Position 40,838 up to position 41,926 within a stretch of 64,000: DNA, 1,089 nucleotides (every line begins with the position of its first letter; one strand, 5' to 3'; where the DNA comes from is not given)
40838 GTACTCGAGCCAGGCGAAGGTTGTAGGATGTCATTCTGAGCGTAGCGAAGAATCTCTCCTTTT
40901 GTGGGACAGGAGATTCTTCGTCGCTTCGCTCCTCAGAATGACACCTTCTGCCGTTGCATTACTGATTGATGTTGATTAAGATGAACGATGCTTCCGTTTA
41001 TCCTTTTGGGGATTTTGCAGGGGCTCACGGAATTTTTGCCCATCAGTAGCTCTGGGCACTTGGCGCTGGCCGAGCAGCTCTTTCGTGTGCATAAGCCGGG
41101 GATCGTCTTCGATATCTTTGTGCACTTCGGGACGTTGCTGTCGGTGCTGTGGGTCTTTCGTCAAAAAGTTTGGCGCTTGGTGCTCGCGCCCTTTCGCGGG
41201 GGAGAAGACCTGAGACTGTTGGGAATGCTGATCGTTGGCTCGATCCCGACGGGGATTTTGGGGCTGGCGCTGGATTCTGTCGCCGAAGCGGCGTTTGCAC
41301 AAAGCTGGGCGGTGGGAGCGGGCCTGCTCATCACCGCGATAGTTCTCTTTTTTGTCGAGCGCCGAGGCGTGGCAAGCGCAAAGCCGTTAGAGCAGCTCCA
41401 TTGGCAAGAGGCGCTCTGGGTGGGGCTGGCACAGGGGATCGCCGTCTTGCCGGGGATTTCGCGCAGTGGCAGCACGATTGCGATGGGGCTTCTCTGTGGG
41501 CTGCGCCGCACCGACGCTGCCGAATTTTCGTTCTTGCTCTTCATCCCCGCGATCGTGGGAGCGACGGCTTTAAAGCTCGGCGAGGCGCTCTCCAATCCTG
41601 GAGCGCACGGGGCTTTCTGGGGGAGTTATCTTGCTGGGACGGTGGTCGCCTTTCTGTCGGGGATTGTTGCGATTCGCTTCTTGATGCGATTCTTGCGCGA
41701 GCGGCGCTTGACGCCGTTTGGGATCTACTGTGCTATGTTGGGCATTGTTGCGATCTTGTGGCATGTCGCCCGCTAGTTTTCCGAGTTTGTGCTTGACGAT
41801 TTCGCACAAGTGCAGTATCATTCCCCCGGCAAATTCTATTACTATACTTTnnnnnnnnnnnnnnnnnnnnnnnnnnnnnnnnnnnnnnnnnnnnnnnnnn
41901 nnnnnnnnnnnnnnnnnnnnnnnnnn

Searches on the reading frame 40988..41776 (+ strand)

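Call 35: search_protein_families(library=pfam, proteins=[window:40988-41776:+], max_evalue=0.001)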
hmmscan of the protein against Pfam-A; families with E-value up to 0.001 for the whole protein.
window:40988-41776:+ (262 aa): 2 families
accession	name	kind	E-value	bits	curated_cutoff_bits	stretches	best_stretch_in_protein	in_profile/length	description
PF02673.24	BacA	-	3.7e-80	269.8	33.4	1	5-254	2-257/257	Bacitracin resistance protein BacA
PF01925.25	TauE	-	0.00028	21.1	32.6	1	71-246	59-227/237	Sulfite exporter TauE/SafE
